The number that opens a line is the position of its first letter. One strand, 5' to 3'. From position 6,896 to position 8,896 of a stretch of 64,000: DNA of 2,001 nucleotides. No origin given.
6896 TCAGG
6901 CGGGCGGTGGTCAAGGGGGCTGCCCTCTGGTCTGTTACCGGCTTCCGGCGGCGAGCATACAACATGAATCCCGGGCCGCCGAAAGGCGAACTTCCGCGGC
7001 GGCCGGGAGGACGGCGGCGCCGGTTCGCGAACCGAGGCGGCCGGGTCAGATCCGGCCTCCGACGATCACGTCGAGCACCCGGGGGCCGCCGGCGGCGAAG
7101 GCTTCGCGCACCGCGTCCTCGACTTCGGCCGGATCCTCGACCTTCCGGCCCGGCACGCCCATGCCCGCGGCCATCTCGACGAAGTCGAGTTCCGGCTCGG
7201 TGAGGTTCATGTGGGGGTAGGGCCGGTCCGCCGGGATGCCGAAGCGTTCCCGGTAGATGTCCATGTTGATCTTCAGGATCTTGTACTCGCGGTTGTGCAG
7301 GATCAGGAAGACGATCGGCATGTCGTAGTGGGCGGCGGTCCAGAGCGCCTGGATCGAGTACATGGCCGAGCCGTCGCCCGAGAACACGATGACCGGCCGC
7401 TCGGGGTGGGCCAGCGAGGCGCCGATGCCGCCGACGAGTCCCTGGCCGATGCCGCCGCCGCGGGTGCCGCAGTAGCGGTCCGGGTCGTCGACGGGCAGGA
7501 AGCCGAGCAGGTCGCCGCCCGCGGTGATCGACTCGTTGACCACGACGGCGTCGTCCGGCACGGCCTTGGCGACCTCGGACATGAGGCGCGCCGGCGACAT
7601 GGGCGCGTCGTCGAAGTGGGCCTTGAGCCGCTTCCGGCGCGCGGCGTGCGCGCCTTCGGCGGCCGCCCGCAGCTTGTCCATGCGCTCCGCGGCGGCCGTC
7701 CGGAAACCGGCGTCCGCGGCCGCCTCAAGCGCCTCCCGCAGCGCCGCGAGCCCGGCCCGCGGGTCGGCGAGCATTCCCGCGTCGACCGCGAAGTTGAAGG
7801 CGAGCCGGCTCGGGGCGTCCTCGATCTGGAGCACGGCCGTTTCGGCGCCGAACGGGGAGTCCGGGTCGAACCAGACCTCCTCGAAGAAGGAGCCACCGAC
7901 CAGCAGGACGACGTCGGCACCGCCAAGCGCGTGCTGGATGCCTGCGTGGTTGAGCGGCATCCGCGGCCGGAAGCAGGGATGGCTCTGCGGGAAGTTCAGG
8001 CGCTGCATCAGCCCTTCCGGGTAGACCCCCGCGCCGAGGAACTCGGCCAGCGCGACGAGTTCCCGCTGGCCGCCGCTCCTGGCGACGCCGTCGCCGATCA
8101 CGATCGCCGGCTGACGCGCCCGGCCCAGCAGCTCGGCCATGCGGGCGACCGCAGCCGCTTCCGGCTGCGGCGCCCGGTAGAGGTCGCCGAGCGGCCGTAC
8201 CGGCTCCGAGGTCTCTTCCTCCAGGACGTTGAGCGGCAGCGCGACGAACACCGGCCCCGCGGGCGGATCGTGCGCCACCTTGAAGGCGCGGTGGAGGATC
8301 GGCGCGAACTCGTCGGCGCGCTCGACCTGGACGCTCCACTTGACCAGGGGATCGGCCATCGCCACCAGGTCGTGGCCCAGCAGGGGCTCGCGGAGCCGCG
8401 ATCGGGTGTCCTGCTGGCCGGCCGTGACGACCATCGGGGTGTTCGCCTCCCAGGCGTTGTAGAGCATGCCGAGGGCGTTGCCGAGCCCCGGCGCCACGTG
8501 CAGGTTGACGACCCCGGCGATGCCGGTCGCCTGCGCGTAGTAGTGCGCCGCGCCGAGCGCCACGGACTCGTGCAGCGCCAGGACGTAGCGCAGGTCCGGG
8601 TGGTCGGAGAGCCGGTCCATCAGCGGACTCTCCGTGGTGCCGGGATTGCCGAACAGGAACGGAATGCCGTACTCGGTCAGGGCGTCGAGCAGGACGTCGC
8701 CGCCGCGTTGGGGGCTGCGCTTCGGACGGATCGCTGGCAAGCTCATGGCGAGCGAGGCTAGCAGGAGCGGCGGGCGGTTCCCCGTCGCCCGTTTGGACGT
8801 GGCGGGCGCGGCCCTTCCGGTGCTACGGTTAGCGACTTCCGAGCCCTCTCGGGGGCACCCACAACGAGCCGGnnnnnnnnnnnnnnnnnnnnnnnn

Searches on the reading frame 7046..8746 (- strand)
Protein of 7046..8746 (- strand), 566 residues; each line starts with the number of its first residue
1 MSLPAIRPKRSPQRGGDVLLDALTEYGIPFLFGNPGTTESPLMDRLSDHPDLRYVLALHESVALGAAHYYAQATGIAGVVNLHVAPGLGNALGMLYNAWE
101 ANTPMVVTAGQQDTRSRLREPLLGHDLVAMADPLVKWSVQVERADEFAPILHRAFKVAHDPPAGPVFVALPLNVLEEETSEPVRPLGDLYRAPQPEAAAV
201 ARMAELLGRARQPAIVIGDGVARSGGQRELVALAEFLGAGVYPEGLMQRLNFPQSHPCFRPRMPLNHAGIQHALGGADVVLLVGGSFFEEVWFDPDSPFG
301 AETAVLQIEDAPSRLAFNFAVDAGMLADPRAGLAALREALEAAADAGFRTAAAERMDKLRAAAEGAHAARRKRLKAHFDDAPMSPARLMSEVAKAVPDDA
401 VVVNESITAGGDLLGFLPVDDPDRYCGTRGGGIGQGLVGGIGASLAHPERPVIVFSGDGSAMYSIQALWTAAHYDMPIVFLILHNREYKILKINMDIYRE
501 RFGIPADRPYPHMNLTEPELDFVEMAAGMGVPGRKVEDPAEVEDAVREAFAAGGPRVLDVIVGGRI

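Call 30: search_protein_families(library=pfam, proteins=[window:7046-8746:-], max_evalue=0.1)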
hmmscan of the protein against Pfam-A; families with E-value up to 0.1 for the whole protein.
window:7046-8746:- (566 aa): 3 families
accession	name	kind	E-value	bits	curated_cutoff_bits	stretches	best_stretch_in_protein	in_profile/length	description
PF02776.23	TPP_enzyme_N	-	3.6e-31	107.8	26.8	1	14-120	2-108/119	Thiamine pyrophosphate enzyme, N-terminal TPP binding domain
PF02775.26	TPP_enzyme_C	-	6.1e-29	101.2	21.9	1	419-560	15-151/151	Thiamine pyrophosphate enzyme, C-terminal TPP binding domain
PF00205.28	TPP_enzyme_M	-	3.8e-19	69.2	30.4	1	200-336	1-137/137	Thiamine pyrophosphate enzyme, central domain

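Call 45: search_protein_families(library=ncbifam, proteins=[window:7046-8746:-], max_evalue=0.1)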
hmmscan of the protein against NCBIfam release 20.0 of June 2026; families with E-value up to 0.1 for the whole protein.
window:7046-8746:- (566 aa): 54 families (the best 25 are shown)
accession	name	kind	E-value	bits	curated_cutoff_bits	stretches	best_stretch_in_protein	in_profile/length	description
NF005485.1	PRK07092.1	equivalog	3.3e-114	382.5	493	1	18-562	6-518/523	benzoylformate decarboxylase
NF005760.0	PRK07586.1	equivalog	3.5e-87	293.5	363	2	353-562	305-514/514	acetolactate synthase large subunit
NF006203.0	PRK08327.1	equivalog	4.8e-72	243.3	456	1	13-562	9-568/571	thiamine pyrophosphate-requiring protein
TIGR00118.1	acolac_lg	equivalog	1.3e-65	221.9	538.35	1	14-562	2-534/557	biosynthetic-type acetolactate synthase large subunit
NF006052.0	PRK08199.1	subfamily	1.8e-63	214.8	539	1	10-562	5-537/559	thiamine pyrophosphate protein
NF004919.0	PRK06276.1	equivalog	7e-63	212.8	866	1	14-562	2-538/582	acetolactate synthase large subunit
NF009122.0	PRK12474.1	subfamily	5e-62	210.3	835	1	15-562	7-518/518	hypothetical protein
NF006122.0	PRK08266.1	subfamily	5.6e-61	206.6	571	1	14-562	5-524/543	hypothetical protein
NF006187.0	PRK08322.1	equivalog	4.3e-57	193.8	509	1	15-562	4-528/548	acetolactate synthase large subunit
NF004516.0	PRK05858.1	equivalog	1.3e-55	188.9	587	1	10-561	8-534/548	acetolactate synthase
NF005470.0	PRK07064.1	equivalog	3.4e-55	188.1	495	1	13-560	5-527/552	thiamine pyrophosphate-binding protein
NF005712.0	PRK07524.1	subfamily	4e-55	187.3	500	1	16-560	6-527/536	5-guanidino-2-oxopentanoate decarboxylase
NF004710.0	PRK06048.1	equivalog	8.6e-53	179.6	976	1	14-562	9-537/561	acetolactate synthase large subunit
NF004807.0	PRK06154.1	equivalog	1.5e-51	175.7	607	1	13-561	20-553/565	thiamine pyrophosphate-requiring protein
NF005860.0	PRK07789.1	equivalog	9.7e-51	172.8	881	1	14-562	35-578/615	acetolactate synthase large subunit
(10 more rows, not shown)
